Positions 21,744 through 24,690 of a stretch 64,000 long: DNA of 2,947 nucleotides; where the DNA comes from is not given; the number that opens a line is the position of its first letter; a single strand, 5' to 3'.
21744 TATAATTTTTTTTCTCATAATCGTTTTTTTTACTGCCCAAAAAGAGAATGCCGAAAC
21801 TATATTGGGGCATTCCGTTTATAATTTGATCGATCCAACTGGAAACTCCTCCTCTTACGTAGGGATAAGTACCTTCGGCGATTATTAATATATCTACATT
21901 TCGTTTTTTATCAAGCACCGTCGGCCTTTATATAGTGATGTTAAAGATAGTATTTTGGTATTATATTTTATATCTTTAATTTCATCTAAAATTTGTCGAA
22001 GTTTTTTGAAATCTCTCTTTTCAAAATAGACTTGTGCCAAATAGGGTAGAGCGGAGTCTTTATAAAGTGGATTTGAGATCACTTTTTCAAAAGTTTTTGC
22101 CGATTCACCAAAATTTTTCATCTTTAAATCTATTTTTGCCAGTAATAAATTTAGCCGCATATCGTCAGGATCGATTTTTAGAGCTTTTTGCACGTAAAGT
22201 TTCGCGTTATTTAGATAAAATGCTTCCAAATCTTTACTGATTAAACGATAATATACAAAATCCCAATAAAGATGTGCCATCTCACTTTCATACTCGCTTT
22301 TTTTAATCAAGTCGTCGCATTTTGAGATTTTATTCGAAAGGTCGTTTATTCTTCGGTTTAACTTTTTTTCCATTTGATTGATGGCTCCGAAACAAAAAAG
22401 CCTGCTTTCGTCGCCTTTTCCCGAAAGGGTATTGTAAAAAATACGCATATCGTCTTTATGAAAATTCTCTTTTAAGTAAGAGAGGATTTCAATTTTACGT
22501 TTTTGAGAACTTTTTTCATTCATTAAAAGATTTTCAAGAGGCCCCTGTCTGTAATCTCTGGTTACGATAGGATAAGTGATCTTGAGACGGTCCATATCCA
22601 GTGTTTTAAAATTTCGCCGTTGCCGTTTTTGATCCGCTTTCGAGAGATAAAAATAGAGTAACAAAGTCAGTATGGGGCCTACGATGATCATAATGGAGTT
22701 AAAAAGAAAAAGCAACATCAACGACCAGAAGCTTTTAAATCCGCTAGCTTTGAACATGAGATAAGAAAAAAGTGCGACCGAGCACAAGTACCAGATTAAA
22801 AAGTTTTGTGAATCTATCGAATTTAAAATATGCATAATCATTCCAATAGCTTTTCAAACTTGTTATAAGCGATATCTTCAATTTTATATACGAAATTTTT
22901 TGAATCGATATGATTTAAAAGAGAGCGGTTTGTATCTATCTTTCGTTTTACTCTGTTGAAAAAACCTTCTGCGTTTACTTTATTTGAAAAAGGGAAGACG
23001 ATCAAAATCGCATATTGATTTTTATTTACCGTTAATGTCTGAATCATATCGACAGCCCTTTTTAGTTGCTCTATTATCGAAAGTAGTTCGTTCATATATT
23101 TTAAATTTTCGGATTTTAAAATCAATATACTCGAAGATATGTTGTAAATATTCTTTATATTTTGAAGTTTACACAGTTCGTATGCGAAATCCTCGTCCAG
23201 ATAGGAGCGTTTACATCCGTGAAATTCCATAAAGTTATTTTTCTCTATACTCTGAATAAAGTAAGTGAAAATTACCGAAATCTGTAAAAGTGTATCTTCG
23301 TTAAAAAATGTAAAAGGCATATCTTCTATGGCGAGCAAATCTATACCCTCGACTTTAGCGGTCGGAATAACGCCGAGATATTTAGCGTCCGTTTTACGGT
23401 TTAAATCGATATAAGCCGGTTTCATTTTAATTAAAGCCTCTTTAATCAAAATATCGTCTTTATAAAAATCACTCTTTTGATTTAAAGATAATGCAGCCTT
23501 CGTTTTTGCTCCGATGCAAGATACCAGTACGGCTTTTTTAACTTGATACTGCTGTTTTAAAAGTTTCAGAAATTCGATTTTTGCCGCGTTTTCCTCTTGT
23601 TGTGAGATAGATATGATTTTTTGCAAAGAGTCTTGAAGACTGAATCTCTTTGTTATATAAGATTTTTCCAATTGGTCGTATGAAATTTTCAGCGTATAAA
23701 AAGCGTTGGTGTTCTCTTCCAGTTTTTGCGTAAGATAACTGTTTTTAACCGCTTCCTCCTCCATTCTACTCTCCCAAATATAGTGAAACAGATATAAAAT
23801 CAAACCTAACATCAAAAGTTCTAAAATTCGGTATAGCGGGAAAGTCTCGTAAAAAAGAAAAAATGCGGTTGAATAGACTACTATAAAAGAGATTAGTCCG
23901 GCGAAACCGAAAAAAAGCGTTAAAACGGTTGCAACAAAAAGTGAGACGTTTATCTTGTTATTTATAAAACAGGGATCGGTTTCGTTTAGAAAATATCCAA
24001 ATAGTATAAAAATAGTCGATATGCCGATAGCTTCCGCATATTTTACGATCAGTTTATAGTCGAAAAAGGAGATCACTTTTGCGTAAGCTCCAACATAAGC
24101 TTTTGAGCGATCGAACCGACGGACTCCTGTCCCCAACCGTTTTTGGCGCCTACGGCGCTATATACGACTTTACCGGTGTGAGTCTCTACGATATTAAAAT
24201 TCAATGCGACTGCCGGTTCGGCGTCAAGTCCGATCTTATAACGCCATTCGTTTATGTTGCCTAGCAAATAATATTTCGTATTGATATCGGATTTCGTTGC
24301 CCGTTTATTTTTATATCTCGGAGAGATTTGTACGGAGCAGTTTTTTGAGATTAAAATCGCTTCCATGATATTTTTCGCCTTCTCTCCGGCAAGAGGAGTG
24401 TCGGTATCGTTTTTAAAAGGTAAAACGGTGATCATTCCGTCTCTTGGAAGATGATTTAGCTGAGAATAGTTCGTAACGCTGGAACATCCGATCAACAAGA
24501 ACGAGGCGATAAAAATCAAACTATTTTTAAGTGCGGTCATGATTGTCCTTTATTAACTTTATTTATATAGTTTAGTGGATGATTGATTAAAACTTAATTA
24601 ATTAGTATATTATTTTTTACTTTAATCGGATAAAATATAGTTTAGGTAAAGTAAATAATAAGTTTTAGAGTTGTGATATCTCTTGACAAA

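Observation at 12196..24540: Complete Pel-type exopolysaccharide locus with non-canonical gene order (pelC-D-E-F-G-X-B-A) and an extra membrane TPR gene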

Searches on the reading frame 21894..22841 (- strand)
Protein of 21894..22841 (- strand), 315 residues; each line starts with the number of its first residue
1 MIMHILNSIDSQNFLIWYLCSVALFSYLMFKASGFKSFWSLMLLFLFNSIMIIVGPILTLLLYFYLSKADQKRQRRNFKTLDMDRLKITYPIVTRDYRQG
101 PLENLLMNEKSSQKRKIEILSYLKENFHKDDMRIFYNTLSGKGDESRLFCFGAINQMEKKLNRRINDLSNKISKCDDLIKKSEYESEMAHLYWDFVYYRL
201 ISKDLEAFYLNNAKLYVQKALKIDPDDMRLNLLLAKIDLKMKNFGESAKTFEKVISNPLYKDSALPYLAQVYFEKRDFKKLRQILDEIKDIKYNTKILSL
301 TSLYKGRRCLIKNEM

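Call 3: search_protein_families(library=pfam, proteins=[window:21894-22841:-], max_evalue=0.01)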
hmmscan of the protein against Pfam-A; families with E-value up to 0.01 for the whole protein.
window:21894-22841:- (315 aa): 4 families
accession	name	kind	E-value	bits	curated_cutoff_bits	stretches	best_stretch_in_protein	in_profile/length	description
PF14559.12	TPR_19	-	9.2e-06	26.3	25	1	211-254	8-51/68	Tetratricopeptide repeat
PF07719.23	TPR_2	-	0.00075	19.9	27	0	211-227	18-34/34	Tetratricopeptide repeat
PF13181.12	TPR_8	-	0.0009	19.7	25.7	0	210-227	17-34/34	Tetratricopeptide repeat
PF03419.18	Peptidase_U4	-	0.0088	15.8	28.4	0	12-66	60-110/284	Sporulation factor SpoIIGA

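Call 4: search_protein_families(library=ncbifam, proteins=[window:21894-22841:-], max_evalue=0.01)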
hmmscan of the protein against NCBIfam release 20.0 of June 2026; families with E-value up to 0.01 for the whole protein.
window:21894-22841:- (315 aa): 6 families
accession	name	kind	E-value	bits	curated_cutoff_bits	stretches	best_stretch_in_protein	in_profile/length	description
NF008756.0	PRK11788.1-4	equivalog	7.4e-09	35.1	474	1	163-297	152-284/389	lipopolysaccharide assembly protein LapB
NF008757.0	PRK11788.1-5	equivalog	3.4e-07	29.8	363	1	181-298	172-286/388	lipopolysaccharide assembly protein LapB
TIGR02917.1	PEP_TPR_lipo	equivalog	5e-06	24.7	312.2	1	210-292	311-393/899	XrtA/PEP-CTERM system TPR-repeat protein PrsT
NF008753.0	PRK11788.1-1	equivalog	0.00028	20.1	395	1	148-277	138-264/389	lipopolysaccharide assembly protein LapB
TIGR00540.1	TPR_hemY_coli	hypoth_equivalog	0.002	17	142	1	217-278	315-375/385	heme biosynthesis-associated TPR protein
TIGR02521.1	type_IV_pilW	equivalog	0.0041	16.7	154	0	211-254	48-91/234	type IV pilus biogenesis/stability protein PilW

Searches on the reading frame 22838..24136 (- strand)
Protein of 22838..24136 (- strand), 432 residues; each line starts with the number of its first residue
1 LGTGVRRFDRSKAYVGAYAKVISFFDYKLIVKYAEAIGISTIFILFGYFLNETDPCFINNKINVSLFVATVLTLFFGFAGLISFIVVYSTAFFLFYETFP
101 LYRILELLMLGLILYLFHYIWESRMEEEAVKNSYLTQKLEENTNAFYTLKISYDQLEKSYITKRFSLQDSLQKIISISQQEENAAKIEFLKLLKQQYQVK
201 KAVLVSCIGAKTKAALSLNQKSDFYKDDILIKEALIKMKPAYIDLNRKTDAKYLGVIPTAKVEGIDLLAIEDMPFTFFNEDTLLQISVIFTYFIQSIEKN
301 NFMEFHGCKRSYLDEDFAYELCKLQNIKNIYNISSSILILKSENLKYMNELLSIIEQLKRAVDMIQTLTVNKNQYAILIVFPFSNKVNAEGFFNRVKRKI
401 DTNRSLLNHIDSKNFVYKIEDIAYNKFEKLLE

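Call 3: search_protein_families(library=pfam, proteins=[window:22838-24136:-], max_evalue=0.01)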
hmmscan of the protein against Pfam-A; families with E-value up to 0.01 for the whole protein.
window:22838-24136:- (432 aa): 1 family
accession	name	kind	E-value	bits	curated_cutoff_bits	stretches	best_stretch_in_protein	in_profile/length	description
PF16963.10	PelD_GGDEF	-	9.3e-09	35.6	27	1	316-400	6-89/125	PelD GGDEF domain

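Call 4: search_protein_families(library=ncbifam, proteins=[window:22838-24136:-], max_evalue=0.01)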
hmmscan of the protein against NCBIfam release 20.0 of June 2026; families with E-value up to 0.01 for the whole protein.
window:22838-24136:- (432 aa): 0 families

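Call 88: search_solved_structures(query=window:22838-24076:-, max_evalue=0.01, show_alignments=1)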
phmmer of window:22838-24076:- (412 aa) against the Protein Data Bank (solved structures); distinct sequences matched with E-value up to 0.01: 5.
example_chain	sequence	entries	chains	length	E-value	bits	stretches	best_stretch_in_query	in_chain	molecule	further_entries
4etz_A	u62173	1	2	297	0.0027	20.1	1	237-377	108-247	PelD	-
4etx_A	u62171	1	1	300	0.0028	20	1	237-377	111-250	PelD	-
4euv_A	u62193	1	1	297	0.0031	19.9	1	237-377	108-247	PelD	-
4eu0_A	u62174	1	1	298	0.0031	19.9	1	237-377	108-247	PelD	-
4dmz_A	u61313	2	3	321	0.0034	19.7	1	237-377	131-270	Putative uncharacterized protein pelD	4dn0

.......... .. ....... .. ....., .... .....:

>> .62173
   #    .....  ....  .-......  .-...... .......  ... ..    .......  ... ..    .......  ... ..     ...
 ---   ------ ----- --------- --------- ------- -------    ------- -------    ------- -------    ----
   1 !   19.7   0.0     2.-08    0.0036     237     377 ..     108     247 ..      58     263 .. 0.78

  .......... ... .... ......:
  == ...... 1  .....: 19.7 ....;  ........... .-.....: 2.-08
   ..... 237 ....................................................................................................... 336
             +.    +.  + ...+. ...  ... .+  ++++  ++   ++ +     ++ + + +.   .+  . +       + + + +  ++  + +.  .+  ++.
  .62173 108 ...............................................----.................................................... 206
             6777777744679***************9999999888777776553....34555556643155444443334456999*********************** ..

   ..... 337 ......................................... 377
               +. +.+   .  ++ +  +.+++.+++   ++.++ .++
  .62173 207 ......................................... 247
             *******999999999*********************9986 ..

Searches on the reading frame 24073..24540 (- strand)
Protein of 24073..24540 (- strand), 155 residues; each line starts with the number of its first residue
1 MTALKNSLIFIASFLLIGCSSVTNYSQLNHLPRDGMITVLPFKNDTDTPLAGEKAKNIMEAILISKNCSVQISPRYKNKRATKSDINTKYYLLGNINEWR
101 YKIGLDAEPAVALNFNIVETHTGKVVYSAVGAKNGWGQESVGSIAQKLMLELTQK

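Call 3: search_protein_families(library=pfam, proteins=[window:24073-24540:-], max_evalue=0.01)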
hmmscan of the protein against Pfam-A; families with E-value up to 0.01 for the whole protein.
window:24073-24540:- (155 aa): 0 families

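Call 4: search_protein_families(library=ncbifam, proteins=[window:24073-24540:-], max_evalue=0.01)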
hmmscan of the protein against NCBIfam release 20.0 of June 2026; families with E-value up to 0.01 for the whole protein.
window:24073-24540:- (155 aa): 0 families

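Call 38: search_protein_families(library=pfam, proteins=[window:24073-24540:-], max_evalue=10)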
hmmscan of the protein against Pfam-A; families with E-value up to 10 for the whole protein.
window:24073-24540:- (155 aa): 3 families
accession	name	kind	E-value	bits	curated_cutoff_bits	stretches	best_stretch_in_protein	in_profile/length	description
PF13036.11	LpoB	-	0.045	14.1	22.3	1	84-129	98-143/147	Peptidoglycan-synthase activator LpoB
PF03783.19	CsgG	-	0.092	12.5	20.8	1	107-135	124-152/210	Curli production assembly/transport component CsgG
PF15138.11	Syncollin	-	0.13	12.9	32.8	1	40-92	37-89/112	Syncollin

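Call 53: search_solved_structures(query=A2, max_evalue=0.01, show_alignments=1)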
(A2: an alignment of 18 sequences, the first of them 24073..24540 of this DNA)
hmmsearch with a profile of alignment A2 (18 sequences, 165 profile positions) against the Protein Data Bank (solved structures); distinct sequences matched with E-value up to 0.01: 11.
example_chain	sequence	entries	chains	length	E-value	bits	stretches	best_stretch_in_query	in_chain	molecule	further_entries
5t11_A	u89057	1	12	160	6.5e-46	159.4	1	25-164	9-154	Uncharacterized protein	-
5t10_A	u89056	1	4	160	6.6e-46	159.4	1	25-164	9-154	Uncharacterized protein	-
9h80_C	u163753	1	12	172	5.7e-44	153.1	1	4-163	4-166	PelC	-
5t0z_A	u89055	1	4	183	1e-40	142.5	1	31-163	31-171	Lipoprotein, putative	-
6tji_A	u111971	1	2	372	4.5e-09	39.6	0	107-122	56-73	Cake10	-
6tjh_A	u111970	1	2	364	6.1e-09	39.1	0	107-122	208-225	Cake9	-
6tjg_A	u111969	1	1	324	1.9e-08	37.5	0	107-122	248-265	Cake8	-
6tjf_A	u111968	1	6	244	5.5e-07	32.8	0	107-122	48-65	Cake6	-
6tje_A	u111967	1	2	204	3.7e-06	30.1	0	107-122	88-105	Cake5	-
6tjd_A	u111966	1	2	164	3.4e-05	26.9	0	107-122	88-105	Cake4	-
6tjc_A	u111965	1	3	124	0.00055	23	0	107-123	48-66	Cake3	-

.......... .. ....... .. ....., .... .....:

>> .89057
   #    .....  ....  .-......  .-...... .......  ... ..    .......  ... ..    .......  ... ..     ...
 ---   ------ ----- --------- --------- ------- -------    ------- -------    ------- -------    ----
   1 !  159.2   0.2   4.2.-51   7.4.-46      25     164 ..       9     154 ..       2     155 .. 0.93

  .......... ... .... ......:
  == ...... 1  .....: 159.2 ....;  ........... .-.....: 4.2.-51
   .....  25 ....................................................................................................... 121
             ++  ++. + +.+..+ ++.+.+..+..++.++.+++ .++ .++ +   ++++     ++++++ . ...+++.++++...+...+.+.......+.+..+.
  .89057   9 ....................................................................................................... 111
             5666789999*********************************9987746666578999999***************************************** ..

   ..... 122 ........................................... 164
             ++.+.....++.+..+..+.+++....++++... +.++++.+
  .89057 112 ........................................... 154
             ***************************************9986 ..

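Call 86: search_solved_structures(query=window:24073-24540:-, max_evalue=0.01)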
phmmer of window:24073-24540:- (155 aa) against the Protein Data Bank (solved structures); distinct sequences matched with E-value up to 0.01: 4.
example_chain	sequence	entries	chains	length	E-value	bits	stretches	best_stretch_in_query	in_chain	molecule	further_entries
9h80_C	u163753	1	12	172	1.7e-20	76.5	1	11-153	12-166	PelC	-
5t0z_A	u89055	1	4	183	1.4e-18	70.3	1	86-149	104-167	Lipoprotein, putative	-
5t11_A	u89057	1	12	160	2.9e-17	66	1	31-151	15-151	Uncharacterized protein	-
5t10_A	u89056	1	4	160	3e-17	66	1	31-151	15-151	Uncharacterized protein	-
